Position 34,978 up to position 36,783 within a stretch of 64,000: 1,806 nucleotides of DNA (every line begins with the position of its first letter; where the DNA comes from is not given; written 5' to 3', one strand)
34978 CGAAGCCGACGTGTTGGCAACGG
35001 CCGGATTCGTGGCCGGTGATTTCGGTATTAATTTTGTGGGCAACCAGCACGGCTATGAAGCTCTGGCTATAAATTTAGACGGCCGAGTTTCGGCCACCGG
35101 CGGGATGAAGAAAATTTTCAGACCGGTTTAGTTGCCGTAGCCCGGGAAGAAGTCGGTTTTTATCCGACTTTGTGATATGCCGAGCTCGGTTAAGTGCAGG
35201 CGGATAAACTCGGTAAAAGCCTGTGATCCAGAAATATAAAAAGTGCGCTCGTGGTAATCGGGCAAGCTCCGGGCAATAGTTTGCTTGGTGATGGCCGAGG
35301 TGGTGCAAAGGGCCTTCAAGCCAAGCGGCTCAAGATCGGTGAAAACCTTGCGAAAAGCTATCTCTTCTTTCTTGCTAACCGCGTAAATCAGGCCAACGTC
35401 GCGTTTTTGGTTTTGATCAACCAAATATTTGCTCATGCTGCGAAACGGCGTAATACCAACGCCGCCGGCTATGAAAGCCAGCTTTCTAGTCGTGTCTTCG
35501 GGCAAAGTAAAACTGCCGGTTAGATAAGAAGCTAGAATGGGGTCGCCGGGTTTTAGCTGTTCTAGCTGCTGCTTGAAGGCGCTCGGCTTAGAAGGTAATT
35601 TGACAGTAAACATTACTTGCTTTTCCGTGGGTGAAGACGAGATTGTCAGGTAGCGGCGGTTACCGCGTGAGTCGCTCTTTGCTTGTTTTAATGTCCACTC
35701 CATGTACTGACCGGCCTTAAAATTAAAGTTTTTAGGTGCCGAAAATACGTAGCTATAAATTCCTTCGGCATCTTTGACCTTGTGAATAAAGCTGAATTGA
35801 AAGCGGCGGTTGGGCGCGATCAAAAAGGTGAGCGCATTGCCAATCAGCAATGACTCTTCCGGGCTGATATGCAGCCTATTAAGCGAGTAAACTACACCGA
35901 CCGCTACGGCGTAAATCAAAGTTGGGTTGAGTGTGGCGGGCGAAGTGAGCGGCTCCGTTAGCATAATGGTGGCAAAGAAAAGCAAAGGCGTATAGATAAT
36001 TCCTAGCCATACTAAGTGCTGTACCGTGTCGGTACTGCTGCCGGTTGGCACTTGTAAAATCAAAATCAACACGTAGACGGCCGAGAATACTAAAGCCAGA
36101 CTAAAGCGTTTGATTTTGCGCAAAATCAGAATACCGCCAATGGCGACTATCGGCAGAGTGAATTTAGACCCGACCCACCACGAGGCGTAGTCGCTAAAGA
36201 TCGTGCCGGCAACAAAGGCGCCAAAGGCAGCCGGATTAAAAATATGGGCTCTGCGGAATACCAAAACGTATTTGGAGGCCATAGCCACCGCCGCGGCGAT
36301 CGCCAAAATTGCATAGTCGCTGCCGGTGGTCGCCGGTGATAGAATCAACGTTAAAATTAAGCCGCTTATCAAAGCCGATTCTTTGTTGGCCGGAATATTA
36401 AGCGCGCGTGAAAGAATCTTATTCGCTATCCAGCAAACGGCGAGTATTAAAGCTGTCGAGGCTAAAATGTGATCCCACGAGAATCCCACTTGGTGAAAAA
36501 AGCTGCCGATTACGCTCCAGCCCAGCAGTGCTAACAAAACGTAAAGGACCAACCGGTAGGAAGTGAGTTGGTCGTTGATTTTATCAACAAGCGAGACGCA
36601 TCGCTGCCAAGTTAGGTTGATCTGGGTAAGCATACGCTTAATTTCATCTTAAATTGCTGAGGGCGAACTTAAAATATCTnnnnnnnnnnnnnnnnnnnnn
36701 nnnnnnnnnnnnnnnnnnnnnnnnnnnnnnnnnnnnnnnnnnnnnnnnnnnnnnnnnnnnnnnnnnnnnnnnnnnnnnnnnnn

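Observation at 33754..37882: Compact flavinylation and transmembrane electron-transfer cluster: FMN-binding protein, ApbE, RnfD-like/FNR fusion and NDH-2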

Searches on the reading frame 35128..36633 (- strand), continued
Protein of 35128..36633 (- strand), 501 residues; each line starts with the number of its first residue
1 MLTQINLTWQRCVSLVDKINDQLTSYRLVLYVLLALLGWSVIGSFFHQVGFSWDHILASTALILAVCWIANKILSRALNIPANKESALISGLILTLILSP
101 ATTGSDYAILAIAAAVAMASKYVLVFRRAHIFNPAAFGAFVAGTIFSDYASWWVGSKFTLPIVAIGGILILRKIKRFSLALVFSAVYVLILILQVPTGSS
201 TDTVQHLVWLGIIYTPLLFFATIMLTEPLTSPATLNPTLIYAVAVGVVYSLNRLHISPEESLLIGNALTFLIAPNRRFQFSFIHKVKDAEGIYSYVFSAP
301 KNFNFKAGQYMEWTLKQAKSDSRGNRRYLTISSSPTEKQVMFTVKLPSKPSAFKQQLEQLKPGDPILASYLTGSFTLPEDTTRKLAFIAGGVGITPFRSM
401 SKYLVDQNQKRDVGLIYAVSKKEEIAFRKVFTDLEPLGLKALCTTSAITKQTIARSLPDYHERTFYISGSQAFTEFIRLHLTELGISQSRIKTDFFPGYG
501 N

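Call 41: fold_search(model_id=the predicted structure, library=pdb)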
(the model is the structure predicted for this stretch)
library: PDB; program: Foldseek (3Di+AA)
matches with E <= 10: 1358; with E <= 0.001: 313
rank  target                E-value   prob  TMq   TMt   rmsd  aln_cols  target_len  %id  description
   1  6o0a                  6.7e-16  1.00  0.40  0.51  12.7       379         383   18  Crystal structure of flavohemoglobin from Malassezia yamatoensis with bound FAD and heme determined by iron SAD phasing (released 2019-03-06)
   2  1gvh                  2.5e-15  1.00  0.42  0.51  12.9       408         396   16  The X-ray structure of ferric Escherichia coli flavohemoglobin reveals an unespected geometry of the distal heme pocket (released 2002-08-06)
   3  4g1v                  8.8e-15  1.00  0.44  0.54  10.8       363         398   17  X-ray structure of yeast flavohemoglobin (released 2012-11-14)
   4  5ogx                  4.5e-14  1.00  0.40  0.59   2.9       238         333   18  Crystal structure of Amycolatopsis cytochrome P450 reductase GcoB. (released 2018-07-04)
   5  8qt6                  7.0e-14  1.00  0.37  0.45  14.9       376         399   15  Cryo-EM structure of Streptococcus pneumoniae NADPH oxidase (released 2024-07-24)
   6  4g1b_A                8.5e-14  1.00  0.44  0.54  14.3       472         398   16  X-ray structure of yeast flavohemoglobin in complex with econazole (released 2012-11-14)
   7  8qta                  1.3e-13  1.00  0.39  0.47  14.4       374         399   16  Cryo-EM structure of Streptococcus pneumoniae NADPH oxidase F397A mutant in complex with NADPH (released 2024-07-24)
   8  4eh1_A                3.1e-13  1.00  0.39  0.79   2.9       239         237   20  Crystal Structure of the Flavohem-like-FAD/NAD Binding Domain of Nitric Oxide Dioxygenase from Vibrio cholerae O1 biov (released 2012-04-25)
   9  7qty                  4.3e-13  1.00  0.39  0.67   4.1       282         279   19  X-ray structure of FAD domain of NqrF of Klebsiella pneumoniae (released 2022-02-09)
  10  3jqq_F                5.8e-13  1.00  0.38  0.72   3.5       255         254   17  Crystal structure of the H286K mutant of Ferredoxin-NADP+ reductase from Plasmodium falciparum in complex with 2'P-AMP (released 2010-01-12)
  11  4eh1_B                6.4e-13  1.00  0.39  0.78   3.1       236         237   20  Crystal Structure of the Flavohem-like-FAD/NAD Binding Domain of Nitric Oxide Dioxygenase from Vibrio cholerae O1 biov (released 2012-04-25)
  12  1krh_A                6.4e-13  1.00  0.38  0.55   3.5       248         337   20  X-ray Structure of Benzoate Dioxygenase Reductase (released 2002-05-15)
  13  3jqq_E                1.1e-12  1.00  0.38  0.72   3.5       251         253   18  Crystal structure of the H286K mutant of Ferredoxin-NADP+ reductase from Plasmodium falciparum in complex with 2'P-AMP (released 2010-01-12)
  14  5tr9_A                1.2e-12  1.00  0.39  0.77   3.1       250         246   19  Crystal Structure of a ferredoxin NADP+ reductase from Neisseria gonorrhoeae with bound FAD (released 2016-11-09)
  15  2r6h_A                1.3e-12  1.00  0.39  0.65   4.0       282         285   18  Crystal structure of the domain comprising the NAD binding and the FAD binding regions of the NADH:ubiquinone oxidored (released 2007-09-11)
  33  7c3a_C                5.7e-12  1.00  0.38  0.56   4.1       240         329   17  Ferredoxin reductase in carbazole 1,9a-dioxygenase (released 2021-05-26)
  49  7c3b_C                9.7e-12  1.00  0.38  0.56   4.2       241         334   16  Ferredoxin reductase in carbazole 1,9a-dioxygenase (FAD apo form) (released 2021-05-26)
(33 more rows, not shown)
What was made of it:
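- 35128..35808 (-): FNR-type FAD/NAD(P)H module of the fusion (about residues 276-501; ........, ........, C-terminal DFFPGY). There is no Fe-S motif. Foldseek TMt is 0.65-0.79 to NqrF and other FNR modules (call 41).
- Closest known: Bacterial NOX / ferric-reductase-domain enzymes. Same: SpNOX appears among the Foldseek hits (call 41).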

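Call 52: find_encoding_contigs(protein=P0063, flank=6000, max_places=1)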
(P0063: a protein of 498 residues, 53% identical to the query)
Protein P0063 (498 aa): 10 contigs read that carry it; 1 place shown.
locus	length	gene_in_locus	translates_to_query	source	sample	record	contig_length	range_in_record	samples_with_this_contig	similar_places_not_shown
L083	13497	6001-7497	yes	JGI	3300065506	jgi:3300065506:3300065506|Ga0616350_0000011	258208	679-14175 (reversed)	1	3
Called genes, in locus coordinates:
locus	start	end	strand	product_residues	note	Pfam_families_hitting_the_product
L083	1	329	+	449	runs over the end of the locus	PF22422:MGH1-like_GH, PF01204:Trehalase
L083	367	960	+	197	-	PF00156:Pribosyltran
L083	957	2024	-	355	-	PF02646:RmuC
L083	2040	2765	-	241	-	PF02535:Zip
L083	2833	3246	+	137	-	PF01475:FUR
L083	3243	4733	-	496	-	PF07690:MFS_1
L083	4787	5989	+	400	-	PF01266:DAO (faint), PF07992:Pyr_redox_2, PF00070:Pyr_redox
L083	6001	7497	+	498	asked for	PF03116:NQR2_RnfD_RnfE (weak), PF00175:NAD_binding_1 (weak)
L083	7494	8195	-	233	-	PF02424:ApbE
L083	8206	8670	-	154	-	PF04205:FMN_bind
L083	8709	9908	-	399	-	PF05496:RuvB_N, PF01078:Mg_chelatase (faint), PF00004:AAA, PF07724:AAA_2 (faint), PF13173:AAA_14 (faint), PF16193:AAA_assoc_2, PF12002:MgsA_C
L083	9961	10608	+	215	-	-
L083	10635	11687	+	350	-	-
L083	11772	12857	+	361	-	-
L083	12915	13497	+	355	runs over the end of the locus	-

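Call 53: find_encoding_contigs(protein=P0031, flank=6000, max_places=1)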
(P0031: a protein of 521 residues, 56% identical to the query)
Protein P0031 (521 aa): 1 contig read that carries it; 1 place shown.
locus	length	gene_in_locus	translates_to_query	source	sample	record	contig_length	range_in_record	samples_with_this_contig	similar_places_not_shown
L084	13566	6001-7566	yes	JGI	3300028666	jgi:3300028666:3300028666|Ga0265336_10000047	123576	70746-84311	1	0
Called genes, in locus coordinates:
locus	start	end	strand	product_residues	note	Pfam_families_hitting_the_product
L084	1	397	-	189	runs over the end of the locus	-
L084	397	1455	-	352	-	PF02646:RmuC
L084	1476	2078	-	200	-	PF03734:YkuD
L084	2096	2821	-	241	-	PF02535:Zip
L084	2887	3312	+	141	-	PF01475:FUR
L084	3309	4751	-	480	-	PF07690:MFS_1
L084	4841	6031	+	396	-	PF01266:DAO (faint), PF07992:Pyr_redox_2, PF13454:NAD_binding_9 (faint), PF00070:Pyr_redox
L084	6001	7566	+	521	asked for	PF03116:NQR2_RnfD_RnfE (faint), PF00175:NAD_binding_1 (weak)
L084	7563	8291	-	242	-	PF02424:ApbE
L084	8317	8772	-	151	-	PF04205:FMN_bind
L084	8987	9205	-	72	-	PF04070:DUF378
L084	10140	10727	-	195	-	-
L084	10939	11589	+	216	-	-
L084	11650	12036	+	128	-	-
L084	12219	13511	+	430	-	-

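Call 54: find_encoding_contigs(protein=P0113, flank=6000, max_places=1)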
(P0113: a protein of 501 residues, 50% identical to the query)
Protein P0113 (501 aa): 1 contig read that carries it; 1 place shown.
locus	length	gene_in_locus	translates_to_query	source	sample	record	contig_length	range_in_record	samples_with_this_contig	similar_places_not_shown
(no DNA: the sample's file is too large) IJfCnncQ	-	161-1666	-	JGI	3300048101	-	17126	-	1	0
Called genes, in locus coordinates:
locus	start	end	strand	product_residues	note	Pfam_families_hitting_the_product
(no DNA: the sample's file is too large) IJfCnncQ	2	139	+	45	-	?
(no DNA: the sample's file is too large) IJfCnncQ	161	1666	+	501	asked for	PF00175:NAD_binding_1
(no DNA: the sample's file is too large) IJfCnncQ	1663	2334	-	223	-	PF02424:ApbE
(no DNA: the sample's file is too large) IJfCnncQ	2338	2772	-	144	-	PF04205:FMN_bind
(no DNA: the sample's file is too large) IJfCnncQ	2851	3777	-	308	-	PF01544:CorA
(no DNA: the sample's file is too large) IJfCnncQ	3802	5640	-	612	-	PF09972:DUF2207, PF20990:DUF2207_C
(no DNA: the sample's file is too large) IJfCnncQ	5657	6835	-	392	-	PF01078:Mg_chelatase (faint), PF05496:RuvB_N, PF13191:AAA_16 (faint), PF00004:AAA, PF13173:AAA_14 (weak), PF16193:AAA_assoc_2, PF12002:MgsA_C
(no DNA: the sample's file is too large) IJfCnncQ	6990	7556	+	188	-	-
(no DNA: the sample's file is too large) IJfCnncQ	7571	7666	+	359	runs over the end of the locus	-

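Call 56: search_protein_families(library=ncbifam, proteins=[window:35128-36633:-], max_evalue=0.00001)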
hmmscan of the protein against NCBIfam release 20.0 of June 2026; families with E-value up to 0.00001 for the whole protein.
window:35128-36633:- (501 aa): 14 families
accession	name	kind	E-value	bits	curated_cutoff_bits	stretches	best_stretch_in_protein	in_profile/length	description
NF009805.0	PRK13289.1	equivalog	1e-24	87.3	432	1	279-433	156-312/399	NO-inducible flavohemoprotein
NF007964.0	PRK10684.1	equivalog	1.3e-18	67.1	383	1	284-496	16-237/333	NADH oxidoreductase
NF040810.1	BenC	equivalog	6e-14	51.9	430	1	298-426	127-249/333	benzoate 1,2-dioxygenase electron transfer component BenC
NF058606.1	GlBtMonoRdsGbcB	equivalog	1.4e-13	50.5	500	1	277-493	13-244/362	glycine betaine monooxygenase reductase subunit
TIGR02160.1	PA_CoA_Oxy5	hypoth_equivalog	4.7e-12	45.4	420.8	1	301-435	29-162/352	1,2-phenylacetyl-CoA epoxidase subunit PaaE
NF045803.1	MethMoxFADbindMmoC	equivalog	6.5e-11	41.6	500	1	301-435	136-266/343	aromatic/alkene monooxygenase hydroxylase FAD-binding subunit MmoC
NF005963.0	PRK08051.1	equivalog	6.8e-11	41.9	230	1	290-425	16-146/233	NAD(P)H-flavin reductase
NF006220.0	PRK08345.1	subfamily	2.4e-09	36.9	395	1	301-431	39-163/294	cytochrome-c3 hydrogenase subunit gamma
NF040830.1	sulfhyd_ShyC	equivalog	1.1e-07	31.4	600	1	301-443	35-169/288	NAD(P)-dependent hydrogenase/sulfhydrogenase 2 subunit gamma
NF052252.1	flav_redu_LuxG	exception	3.2e-07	29.7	340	1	283-424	5-144/232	flavin mononucleotide reductase LuxG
NF008822.0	PRK11872.1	equivalog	3.7e-07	29.5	402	1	300-426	132-253/341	anthranilate 1,2-dioxygenase electron transfer component AntC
TIGR01941.1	nqrF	equivalog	4e-07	29.3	295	1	322-435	203-324/405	NADH:ubiquinone reductase (Na(+)-transporting) subunit F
NF008178.0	PRK10926.1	equivalog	1.7e-06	27.5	390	1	289-448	16-172/248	ferredoxin--NADP(+) reductase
NF000796.0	PRK00054.1-1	equivalog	2.4e-06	27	224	1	286-433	12-139/254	dihydroorotate dehydrogenase electron transfer subunit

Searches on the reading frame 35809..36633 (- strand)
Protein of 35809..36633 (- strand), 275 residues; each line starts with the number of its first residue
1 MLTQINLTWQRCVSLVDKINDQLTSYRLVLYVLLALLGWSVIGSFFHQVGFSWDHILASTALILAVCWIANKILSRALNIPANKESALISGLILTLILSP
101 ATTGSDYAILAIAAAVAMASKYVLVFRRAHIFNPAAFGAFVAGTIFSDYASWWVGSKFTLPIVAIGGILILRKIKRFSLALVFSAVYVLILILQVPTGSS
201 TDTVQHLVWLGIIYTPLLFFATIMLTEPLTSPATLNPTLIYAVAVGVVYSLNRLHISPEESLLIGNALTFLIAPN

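Call 34: search_solved_structures(query=A2, max_evalue=1, show_alignments=4)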
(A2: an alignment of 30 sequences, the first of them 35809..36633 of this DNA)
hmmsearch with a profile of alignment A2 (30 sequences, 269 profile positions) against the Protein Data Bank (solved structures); distinct sequences matched with E-value up to 1: 5.
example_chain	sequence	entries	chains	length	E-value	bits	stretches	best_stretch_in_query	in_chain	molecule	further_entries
8ahx_D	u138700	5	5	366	1.9e-07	34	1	149-261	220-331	Ion-translocating oxidoreductase complex subunit D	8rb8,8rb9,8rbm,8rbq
9lrr_B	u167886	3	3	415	0.00022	23.9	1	143-260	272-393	Na(+)-translocating NADH-quinone reductase subunit B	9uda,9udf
9ud3_B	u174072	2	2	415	0.00023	23.9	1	143-260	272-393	Na(+)-translocating NADH-quinone reductase subunit B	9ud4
7xk3_B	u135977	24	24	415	0.00023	23.9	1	143-260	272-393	Na(+)-translocating NADH-quinone reductase subunit B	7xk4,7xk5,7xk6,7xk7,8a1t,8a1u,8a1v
7zc6_D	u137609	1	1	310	0.0051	19.5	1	143-263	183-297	RnfD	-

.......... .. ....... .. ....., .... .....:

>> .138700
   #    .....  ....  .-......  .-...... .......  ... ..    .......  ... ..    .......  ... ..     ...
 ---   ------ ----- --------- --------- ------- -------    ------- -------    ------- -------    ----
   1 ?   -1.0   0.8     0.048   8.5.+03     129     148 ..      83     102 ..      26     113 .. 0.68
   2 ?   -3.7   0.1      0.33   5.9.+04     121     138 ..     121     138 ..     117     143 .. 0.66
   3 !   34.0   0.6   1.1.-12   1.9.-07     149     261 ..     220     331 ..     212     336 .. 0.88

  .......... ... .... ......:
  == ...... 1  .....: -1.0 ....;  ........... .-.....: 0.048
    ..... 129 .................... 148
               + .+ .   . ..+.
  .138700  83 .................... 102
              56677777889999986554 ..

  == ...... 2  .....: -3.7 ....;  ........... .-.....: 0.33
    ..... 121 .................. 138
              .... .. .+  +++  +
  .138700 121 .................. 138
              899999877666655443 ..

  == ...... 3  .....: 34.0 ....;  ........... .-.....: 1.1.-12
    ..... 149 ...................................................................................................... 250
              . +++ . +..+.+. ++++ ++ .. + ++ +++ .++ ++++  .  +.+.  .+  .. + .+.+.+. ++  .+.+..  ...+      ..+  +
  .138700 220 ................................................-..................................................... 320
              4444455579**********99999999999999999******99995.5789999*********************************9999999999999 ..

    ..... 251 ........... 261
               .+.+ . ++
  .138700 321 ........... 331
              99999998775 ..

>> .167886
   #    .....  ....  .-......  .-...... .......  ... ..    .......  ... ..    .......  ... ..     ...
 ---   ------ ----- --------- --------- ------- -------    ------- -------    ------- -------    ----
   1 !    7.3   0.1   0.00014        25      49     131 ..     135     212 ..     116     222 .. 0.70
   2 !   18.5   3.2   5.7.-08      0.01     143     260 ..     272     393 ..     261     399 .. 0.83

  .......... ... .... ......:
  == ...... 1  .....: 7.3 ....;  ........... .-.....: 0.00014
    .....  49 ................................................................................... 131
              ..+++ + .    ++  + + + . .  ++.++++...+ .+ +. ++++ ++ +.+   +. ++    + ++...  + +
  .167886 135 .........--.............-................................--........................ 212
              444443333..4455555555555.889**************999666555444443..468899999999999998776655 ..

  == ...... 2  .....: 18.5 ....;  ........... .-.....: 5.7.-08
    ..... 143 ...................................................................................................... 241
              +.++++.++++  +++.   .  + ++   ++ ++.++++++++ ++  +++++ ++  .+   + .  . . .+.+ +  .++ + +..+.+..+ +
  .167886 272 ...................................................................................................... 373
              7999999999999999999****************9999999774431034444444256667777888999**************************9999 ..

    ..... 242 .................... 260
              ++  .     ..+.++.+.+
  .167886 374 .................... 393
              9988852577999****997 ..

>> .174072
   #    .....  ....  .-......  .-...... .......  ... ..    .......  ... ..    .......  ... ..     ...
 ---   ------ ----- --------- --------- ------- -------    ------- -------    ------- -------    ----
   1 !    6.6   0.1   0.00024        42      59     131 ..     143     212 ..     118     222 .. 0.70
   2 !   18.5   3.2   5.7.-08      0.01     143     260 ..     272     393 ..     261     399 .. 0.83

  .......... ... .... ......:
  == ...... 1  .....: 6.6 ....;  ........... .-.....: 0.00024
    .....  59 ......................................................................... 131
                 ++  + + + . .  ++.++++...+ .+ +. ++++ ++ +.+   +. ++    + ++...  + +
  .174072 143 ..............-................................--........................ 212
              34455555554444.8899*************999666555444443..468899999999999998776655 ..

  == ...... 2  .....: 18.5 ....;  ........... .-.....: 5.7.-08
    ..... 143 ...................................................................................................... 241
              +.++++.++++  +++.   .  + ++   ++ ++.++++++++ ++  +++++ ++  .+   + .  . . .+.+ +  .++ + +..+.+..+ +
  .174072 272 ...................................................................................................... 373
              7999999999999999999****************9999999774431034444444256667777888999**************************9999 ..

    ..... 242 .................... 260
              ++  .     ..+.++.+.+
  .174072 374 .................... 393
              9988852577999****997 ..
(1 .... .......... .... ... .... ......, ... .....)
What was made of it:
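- On Canonical Na+-NQR / RNF complex: The loop is deleted (call 34).
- Closest known: Na+-NQR and RNF complexes. Different: The flavinylated loop of NqrB (residues 213-271) is missing (call 34).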
